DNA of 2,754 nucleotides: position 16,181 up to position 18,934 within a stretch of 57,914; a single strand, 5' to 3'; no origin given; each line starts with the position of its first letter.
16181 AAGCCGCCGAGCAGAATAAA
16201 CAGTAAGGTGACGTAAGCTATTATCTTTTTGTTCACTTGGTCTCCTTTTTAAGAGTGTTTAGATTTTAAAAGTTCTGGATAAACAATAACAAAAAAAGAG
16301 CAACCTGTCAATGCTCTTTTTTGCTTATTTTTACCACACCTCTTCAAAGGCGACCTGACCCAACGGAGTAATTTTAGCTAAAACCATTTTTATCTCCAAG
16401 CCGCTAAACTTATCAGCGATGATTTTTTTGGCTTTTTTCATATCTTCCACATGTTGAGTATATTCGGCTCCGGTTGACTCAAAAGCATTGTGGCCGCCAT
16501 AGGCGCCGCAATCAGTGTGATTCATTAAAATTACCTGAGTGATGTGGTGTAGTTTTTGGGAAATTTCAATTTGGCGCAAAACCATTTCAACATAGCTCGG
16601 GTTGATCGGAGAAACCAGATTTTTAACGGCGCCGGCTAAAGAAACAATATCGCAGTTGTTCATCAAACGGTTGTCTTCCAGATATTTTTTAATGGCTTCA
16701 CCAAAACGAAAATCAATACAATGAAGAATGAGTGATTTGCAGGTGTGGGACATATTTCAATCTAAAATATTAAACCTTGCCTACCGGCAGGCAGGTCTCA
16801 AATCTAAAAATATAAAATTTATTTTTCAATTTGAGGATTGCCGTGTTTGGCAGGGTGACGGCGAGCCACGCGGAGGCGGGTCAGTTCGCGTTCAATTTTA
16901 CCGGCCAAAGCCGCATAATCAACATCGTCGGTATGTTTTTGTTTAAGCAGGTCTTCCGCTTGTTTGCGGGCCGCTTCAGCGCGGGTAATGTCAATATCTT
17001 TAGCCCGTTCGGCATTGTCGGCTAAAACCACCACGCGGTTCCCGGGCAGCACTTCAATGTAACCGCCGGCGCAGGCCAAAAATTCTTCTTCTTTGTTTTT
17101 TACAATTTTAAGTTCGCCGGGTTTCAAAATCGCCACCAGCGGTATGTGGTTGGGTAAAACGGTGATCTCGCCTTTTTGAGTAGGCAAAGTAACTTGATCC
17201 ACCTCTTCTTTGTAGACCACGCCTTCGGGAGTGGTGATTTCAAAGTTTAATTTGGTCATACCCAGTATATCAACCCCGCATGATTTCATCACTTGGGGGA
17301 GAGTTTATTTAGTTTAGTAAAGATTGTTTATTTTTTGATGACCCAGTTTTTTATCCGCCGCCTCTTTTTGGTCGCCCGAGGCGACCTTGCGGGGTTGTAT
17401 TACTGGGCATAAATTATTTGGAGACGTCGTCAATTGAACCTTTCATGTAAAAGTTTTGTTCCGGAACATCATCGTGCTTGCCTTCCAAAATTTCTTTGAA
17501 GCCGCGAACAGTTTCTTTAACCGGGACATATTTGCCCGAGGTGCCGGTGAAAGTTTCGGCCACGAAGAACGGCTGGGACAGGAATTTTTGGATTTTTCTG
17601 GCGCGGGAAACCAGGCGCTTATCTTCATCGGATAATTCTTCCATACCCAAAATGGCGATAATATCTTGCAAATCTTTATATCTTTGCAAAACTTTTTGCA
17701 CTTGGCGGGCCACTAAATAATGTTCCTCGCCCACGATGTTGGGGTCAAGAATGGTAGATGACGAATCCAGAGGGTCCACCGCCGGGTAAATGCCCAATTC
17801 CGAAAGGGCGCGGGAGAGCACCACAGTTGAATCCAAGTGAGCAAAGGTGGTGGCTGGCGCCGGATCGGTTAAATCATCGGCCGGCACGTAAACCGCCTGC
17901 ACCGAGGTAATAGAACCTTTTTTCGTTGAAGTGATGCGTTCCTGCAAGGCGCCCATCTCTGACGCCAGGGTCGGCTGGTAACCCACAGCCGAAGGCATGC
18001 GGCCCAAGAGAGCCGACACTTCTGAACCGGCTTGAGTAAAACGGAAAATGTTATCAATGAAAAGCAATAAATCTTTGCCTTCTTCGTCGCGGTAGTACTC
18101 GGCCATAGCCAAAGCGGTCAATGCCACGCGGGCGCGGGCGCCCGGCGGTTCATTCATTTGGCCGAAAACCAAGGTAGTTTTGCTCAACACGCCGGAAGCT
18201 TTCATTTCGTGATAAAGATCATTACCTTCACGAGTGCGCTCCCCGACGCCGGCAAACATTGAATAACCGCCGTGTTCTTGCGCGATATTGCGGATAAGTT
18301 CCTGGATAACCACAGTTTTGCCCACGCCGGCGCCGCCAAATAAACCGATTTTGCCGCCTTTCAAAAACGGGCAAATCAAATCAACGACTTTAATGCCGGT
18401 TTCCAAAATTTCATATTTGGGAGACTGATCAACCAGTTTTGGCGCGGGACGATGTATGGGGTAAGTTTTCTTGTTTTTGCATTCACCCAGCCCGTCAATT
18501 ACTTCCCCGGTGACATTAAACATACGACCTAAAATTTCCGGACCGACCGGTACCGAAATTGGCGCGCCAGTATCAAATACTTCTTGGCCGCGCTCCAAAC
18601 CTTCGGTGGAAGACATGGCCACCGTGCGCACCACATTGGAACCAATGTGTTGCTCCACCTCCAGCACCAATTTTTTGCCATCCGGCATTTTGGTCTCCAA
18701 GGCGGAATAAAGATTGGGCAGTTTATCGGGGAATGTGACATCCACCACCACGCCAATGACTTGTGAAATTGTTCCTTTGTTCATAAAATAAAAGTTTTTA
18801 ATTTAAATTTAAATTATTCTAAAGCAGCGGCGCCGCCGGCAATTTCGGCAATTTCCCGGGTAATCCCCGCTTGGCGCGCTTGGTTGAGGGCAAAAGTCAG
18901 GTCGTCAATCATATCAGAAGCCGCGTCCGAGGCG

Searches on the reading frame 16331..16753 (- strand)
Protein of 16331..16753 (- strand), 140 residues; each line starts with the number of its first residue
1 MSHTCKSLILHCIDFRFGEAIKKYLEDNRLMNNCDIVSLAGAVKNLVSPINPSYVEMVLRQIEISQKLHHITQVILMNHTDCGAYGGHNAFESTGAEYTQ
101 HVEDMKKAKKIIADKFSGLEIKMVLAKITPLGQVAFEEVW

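Call 50: search_protein_families(library=pfam, proteins=[window:16331-16753:-], max_evalue=0.001)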
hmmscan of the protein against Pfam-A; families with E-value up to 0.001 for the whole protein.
window:16331-16753:- (140 aa): 1 family
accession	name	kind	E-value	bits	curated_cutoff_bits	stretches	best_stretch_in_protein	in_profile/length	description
PF20393.3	Pro_CA_2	-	2.5e-16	60.4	30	1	5-121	4-110/125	Putative carbonic anhydrase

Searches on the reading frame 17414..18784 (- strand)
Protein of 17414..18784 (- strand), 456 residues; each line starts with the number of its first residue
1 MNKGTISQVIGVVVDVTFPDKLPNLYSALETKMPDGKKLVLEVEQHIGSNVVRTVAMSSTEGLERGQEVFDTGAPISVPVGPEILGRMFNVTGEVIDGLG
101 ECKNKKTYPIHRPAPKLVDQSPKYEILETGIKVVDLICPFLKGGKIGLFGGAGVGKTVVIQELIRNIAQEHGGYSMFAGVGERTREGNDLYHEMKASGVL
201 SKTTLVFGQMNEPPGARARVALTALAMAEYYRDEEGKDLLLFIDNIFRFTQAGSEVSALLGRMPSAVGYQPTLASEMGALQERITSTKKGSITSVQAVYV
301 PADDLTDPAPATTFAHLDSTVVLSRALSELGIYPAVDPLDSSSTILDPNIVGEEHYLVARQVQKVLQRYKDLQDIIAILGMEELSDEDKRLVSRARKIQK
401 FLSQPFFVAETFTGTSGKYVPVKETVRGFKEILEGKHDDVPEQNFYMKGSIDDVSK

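Call 23: find_homologous_proteins(query=window:17414-18784:-, max_evalue=1e-100)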
Query window:17414-18784:- (456 aa): 8000 proteins with E <= 1e-100 among 8000 candidates; the best 120 are listed.
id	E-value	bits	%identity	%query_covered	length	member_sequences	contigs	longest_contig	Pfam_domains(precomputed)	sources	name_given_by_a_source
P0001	1.7e-297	1004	100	100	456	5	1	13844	PF02874.30,PF00006.32,PF22919.2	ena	-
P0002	9.9e-265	896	88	100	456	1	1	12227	PF02874.30,PF00006.32,PF22919.2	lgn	-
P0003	1.9e-261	886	87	100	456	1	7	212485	PF02874.30,PF00006.32,PF22919.2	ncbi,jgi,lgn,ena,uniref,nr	ncbi:MAG: ATP synthase subunit beta [Candidatus Magasanikbacteria bacterium GW2011_GWC2_41_17]|unire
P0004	2.7e-260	882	87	100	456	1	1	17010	PF02874.30,PF00006.32,PF22919.2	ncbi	-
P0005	3.3e-260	881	87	100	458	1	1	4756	PF02874.30,PF00006.32,PF22919.2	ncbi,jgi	jgi:F-type H+-transporting ATPase subunit beta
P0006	2.3e-259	879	87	100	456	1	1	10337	PF02874.30,PF00006.32,PF22919.2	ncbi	-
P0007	7.2e-259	877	87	100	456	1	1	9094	PF02874.30,PF00006.32,PF22919.2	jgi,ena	-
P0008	9.3e-259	877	86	100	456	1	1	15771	PF02874.30,PF00006.32,PF22919.2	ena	-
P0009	1.2e-258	876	87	100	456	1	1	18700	PF02874.30,PF00006.32,PF22919.2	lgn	-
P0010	2.5e-258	875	87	99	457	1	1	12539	PF02874.30,PF00006.32,PF22919.2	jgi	-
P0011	6.2e-258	874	86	100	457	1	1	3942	PF02874.30,PF00006.32,PF22919.2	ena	-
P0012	9.2e-258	873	87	100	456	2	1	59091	PF02874.30,PF00006.32,PF22919.2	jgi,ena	-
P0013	3.3e-257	872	86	100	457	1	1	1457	PF02874.30,PF00006.32,PF22919.2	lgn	-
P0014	3.8e-257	871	86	100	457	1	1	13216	PF02874.30,PF00006.32,PF22919.2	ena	-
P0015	1.1e-256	870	86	100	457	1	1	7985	PF02874.30,PF00006.32,PF22919.2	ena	-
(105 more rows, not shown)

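Call 24: find_encoding_contigs(protein=P0003, flank=8000, max_places=2)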
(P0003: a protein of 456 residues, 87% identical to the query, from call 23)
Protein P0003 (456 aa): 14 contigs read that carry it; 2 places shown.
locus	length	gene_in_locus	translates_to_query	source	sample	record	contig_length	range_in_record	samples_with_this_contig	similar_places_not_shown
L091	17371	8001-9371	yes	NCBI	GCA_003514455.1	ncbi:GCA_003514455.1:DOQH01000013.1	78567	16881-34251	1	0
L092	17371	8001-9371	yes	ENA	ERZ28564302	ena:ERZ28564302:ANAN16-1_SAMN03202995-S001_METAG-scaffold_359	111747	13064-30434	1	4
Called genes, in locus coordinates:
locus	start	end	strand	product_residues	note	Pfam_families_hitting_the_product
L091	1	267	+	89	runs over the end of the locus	-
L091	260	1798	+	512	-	PF00133:tRNA-synt_1, PF01406:tRNA-synt_1e (weak), PF09334:tRNA-synt_1g, PF08264:Anticodon_1 (faint), PF00133:tRNA-synt_1, PF01406:tRNA-synt_1e (weak)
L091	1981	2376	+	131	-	PF02674:Colicin_V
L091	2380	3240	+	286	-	PF01026:TatD_DNase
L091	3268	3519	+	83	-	PF09527:ATPase_gene1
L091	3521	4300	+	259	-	PF00119:ATP-synt_A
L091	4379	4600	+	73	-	PF00137:ATP-synt_C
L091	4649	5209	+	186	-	PF00430:ATP-synt_B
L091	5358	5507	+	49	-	PF00213:OSCP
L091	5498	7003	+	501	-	PF02874:ATP-synt_ab_N, PF00006:ATP-synt_ab, PF00306:ATP-synt_ab_C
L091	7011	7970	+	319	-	PF00231:ATP-synt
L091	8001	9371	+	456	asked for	PF02874:ATP-synt_ab_N, PF00006:ATP-synt_ab, PF22919:ATP-synt_VA_C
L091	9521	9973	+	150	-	PF02823:ATP-synt_DE_N, PF00401:ATP-synt_DE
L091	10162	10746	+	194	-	-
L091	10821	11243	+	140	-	PF20393:Pro_CA_2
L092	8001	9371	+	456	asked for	PF02874:ATP-synt_ab_N, PF00006:ATP-synt_ab, PF22919:ATP-synt_VA_C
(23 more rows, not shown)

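Call 25: find_encoding_contigs(protein=P0002, flank=8000, max_places=2)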
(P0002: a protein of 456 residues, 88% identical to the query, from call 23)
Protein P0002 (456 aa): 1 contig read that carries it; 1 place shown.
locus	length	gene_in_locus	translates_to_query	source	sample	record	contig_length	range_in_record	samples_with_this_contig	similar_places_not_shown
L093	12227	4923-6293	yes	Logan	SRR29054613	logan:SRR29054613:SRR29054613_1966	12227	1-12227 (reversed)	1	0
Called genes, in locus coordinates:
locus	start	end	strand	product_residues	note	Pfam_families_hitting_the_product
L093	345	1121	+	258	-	PF00119:ATP-synt_A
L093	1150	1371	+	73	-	PF00137:ATP-synt_C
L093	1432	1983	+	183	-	PF00430:ATP-synt_B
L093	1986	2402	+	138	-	PF00213:OSCP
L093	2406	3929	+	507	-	PF02874:ATP-synt_ab_N, PF00006:ATP-synt_ab, PF00306:ATP-synt_ab_C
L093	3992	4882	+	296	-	PF00231:ATP-synt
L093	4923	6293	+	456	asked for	PF02874:ATP-synt_ab_N, PF00006:ATP-synt_ab, PF22919:ATP-synt_VA_C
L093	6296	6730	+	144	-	PF02823:ATP-synt_DE_N, PF00401:ATP-synt_DE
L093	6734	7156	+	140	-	PF20393:Pro_CA_2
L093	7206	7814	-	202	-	-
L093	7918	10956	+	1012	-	PF00580:UvrD-helicase, PF01443:Viral_helicase1 (faint), PF13245:AAA_19, PF13361:UvrD_C, PF13538:UvrD_C_2 (faint), PF01930:Cas_Cas4 (faint), PF12705:PDDEXK_1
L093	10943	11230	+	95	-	PF05258:DciA (weak)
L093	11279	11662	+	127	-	-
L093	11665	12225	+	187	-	?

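Call 26: find_encoding_contigs(protein=P0001, flank=8000, max_places=3)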
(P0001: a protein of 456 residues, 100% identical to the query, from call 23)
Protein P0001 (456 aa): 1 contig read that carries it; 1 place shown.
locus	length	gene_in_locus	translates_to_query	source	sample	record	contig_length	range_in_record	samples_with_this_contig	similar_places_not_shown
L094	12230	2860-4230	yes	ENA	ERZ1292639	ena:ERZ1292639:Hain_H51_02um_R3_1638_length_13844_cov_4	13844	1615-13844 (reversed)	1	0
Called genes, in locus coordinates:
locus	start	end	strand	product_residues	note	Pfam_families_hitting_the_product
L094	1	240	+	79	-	?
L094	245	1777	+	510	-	PF02874:ATP-synt_ab_N, PF00006:ATP-synt_ab, PF00306:ATP-synt_ab_C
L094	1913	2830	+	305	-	PF00231:ATP-synt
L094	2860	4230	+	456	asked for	PF02874:ATP-synt_ab_N, PF00006:ATP-synt_ab, PF22919:ATP-synt_VA_C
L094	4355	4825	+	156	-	PF02823:ATP-synt_DE_N, PF00401:ATP-synt_DE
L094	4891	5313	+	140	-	PF20393:Pro_CA_2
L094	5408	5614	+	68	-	-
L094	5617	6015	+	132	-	-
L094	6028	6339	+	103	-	-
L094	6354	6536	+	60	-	-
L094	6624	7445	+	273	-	PF24827:AstE_AspA_cat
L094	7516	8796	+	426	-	PF03808:Glyco_tran_WecG, PF00293:NUDIX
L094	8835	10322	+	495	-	PF00749:tRNA-synt_1c, PF19269:Anticodon_2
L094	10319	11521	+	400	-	PF24568:CC_PcsB (weak), PF01551:Peptidase_M23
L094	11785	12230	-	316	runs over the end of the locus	-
